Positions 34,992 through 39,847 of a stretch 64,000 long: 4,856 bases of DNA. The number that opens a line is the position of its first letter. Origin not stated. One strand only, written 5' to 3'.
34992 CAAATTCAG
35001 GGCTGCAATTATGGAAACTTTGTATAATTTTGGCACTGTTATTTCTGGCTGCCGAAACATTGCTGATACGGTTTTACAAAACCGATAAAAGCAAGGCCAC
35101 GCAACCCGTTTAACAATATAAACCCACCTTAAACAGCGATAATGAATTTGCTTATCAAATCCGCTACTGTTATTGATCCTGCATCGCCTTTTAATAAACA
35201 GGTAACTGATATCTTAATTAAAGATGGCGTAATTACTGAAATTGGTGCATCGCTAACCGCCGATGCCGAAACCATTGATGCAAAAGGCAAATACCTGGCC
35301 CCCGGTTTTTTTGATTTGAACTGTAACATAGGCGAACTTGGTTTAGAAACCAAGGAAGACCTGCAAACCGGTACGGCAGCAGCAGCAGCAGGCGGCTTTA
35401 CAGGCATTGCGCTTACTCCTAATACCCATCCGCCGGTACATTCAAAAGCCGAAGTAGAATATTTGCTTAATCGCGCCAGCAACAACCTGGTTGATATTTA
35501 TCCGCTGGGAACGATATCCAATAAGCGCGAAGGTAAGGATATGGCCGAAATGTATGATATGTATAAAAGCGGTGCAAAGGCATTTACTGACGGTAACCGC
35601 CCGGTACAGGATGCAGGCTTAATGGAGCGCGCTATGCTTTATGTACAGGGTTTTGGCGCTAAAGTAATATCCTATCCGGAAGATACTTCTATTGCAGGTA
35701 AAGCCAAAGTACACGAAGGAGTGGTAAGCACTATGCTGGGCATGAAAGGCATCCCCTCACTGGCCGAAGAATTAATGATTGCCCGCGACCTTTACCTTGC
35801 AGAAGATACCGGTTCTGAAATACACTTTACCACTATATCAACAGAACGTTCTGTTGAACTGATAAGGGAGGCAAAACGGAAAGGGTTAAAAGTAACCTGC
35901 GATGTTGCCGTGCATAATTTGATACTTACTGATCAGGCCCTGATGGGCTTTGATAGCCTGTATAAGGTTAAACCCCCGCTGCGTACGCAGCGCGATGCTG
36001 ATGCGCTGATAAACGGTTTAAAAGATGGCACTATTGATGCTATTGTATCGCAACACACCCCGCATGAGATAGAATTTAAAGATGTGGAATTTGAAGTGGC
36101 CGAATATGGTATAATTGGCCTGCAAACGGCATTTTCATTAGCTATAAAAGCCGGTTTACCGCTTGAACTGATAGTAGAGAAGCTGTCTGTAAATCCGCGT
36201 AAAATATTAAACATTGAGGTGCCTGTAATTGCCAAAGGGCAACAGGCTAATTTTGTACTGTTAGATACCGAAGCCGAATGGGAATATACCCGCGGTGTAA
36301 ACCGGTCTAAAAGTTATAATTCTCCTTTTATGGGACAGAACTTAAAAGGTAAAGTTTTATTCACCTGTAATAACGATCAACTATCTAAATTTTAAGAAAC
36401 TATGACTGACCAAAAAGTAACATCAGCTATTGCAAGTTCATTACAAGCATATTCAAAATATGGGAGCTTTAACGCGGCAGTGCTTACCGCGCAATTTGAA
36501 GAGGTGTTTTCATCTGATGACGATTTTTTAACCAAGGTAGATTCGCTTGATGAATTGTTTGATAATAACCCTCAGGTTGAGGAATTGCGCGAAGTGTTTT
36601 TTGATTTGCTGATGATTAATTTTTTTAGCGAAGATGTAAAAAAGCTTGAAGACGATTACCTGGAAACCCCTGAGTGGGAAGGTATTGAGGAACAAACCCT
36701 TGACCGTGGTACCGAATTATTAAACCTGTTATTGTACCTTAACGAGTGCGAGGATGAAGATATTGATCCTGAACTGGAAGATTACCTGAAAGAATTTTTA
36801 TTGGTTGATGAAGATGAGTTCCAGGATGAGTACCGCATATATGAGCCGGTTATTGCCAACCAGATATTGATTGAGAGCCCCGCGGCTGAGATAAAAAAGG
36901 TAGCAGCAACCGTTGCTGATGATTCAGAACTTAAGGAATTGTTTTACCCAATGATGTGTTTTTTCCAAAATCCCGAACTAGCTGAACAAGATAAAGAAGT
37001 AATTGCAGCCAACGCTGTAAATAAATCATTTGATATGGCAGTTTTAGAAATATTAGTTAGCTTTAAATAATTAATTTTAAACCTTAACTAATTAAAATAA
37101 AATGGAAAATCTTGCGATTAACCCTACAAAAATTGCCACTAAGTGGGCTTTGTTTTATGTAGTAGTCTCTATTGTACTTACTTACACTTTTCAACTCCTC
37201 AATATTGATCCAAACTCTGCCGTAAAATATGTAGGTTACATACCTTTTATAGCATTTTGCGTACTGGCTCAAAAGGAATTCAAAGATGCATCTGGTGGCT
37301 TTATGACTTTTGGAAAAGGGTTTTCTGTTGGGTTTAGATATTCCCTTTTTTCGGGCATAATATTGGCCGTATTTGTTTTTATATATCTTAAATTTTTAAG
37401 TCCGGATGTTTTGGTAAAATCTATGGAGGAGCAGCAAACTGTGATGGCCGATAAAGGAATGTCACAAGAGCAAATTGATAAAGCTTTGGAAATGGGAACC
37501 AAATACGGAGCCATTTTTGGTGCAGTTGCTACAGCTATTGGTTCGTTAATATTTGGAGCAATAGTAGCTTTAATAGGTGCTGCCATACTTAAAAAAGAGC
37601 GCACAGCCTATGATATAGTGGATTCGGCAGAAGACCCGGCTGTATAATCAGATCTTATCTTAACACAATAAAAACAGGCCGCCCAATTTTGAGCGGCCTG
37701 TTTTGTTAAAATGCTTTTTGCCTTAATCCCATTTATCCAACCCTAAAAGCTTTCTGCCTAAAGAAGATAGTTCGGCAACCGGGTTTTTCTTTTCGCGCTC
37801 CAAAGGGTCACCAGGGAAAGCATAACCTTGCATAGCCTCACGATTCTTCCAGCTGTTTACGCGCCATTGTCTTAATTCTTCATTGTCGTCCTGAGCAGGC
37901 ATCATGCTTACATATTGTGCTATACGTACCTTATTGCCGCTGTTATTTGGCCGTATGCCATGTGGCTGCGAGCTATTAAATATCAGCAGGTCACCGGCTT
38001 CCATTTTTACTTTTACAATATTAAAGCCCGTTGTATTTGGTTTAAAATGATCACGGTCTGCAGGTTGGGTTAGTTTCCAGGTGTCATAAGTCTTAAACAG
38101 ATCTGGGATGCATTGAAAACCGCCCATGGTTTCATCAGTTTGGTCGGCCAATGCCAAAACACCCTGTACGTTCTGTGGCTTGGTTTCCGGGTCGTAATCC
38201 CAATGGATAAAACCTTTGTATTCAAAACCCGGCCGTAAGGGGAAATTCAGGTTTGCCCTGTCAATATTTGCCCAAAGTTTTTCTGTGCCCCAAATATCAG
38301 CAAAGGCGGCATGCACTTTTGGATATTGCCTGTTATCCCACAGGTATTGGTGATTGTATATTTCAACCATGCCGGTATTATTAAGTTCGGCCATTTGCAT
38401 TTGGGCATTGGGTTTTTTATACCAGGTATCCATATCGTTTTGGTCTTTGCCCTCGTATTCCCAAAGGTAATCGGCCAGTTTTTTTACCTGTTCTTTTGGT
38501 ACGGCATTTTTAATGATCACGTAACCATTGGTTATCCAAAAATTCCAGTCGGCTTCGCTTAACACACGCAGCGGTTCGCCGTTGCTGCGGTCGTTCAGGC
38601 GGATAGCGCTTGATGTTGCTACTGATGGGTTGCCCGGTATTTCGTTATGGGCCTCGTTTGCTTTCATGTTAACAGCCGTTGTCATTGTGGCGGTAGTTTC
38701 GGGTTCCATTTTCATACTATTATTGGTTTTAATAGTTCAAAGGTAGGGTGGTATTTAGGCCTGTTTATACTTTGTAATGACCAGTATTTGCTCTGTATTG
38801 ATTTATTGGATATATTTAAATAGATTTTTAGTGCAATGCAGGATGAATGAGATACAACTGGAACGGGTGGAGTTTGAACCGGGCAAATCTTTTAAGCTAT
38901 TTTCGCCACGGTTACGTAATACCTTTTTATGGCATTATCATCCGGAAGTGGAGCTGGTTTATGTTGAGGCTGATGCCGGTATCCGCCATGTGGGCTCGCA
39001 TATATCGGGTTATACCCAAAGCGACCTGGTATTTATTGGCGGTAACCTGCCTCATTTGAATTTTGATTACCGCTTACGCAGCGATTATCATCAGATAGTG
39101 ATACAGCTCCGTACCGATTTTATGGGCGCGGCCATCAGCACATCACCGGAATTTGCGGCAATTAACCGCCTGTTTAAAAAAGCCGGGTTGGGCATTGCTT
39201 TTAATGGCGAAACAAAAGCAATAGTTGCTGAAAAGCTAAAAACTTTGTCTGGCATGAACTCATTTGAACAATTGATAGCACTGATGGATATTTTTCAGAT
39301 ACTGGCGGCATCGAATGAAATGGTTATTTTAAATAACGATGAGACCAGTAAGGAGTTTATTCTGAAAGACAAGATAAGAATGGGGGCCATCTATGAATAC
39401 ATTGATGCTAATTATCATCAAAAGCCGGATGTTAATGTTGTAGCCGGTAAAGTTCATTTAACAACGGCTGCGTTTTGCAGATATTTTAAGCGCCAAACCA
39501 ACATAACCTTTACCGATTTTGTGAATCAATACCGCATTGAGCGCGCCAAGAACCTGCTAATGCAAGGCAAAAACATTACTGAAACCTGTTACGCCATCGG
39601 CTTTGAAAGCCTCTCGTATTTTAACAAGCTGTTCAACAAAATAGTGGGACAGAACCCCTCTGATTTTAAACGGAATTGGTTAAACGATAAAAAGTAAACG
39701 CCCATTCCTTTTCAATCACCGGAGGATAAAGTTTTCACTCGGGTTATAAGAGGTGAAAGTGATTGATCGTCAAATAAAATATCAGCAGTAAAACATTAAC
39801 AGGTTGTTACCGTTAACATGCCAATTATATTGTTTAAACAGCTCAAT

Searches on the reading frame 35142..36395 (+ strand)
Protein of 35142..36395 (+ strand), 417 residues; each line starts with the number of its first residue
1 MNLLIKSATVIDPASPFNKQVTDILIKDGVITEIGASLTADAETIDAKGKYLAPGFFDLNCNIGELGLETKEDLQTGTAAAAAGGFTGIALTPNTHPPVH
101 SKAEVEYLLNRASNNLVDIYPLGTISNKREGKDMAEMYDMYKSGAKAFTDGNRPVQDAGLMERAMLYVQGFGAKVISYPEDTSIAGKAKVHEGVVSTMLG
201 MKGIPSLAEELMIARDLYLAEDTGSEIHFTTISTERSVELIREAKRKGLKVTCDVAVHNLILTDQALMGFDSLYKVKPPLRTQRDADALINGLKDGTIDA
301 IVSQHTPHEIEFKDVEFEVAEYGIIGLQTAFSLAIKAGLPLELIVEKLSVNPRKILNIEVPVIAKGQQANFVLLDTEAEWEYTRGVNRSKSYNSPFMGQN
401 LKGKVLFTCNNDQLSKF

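Call 40: search_protein_families(library=pfam, proteins=[window:35142-36395:+], max_evalue=0.00001)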
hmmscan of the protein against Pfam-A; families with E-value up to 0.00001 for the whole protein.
window:35142-36395:+ (417 aa): 1 family
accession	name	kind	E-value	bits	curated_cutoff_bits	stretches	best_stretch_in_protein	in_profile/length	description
PF01979.26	Amidohydro_1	-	5.7e-09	36.1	25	1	71-406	35-336/345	Amidohydrolase family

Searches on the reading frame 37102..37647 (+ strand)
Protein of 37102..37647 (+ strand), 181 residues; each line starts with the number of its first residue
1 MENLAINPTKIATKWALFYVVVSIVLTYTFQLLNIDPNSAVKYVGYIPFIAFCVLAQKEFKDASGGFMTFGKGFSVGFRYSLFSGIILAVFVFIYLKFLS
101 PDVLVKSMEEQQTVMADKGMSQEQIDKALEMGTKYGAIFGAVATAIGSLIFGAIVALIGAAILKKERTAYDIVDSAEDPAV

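Call 40: search_protein_families(library=pfam, proteins=[window:37102-37647:+], max_evalue=0.00001)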
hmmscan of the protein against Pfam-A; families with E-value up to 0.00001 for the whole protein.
window:37102-37647:+ (181 aa): 1 family
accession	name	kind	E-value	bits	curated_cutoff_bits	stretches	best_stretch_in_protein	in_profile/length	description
PF13858.11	DUF4199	-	3.8e-30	106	32.3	1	14-165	1-165/165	Protein of unknown function (DUF4199)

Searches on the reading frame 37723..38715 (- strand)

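Call 40: search_protein_families(library=pfam, proteins=[window:37723-38715:-], max_evalue=0.00001)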
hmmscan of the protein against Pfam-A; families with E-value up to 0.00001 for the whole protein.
window:37723-38715:- (330 aa): 1 family
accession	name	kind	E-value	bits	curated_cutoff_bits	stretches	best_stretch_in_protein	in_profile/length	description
PF05721.19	PhyH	-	6.9e-12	46.5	22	1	62-261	3-209/213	Phytanoyl-CoA dioxygenase (PhyH)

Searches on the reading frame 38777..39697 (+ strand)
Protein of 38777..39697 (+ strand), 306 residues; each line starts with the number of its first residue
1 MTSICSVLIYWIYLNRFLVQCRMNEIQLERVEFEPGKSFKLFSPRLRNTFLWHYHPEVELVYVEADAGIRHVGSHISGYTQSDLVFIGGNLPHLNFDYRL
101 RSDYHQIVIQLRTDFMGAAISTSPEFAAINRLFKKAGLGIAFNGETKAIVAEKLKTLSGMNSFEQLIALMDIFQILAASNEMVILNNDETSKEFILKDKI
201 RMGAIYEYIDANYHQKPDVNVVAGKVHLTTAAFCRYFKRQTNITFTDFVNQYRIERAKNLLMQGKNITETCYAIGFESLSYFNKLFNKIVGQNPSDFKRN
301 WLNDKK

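Call 40: search_protein_families(library=pfam, proteins=[window:38777-39697:+], max_evalue=0.00001)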
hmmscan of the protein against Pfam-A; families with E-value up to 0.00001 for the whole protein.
window:38777-39697:+ (306 aa): 2 families
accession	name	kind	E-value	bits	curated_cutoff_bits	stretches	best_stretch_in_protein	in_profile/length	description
PF12833.13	HTH_18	-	1.5e-20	73.7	33.6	1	223-299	2-79/80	Helix-turn-helix domain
PF00165.29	HTH_AraC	-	3e-08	34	26.6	0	262-296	6-39/42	Bacterial regulatory helix-turn-helix proteins, AraC family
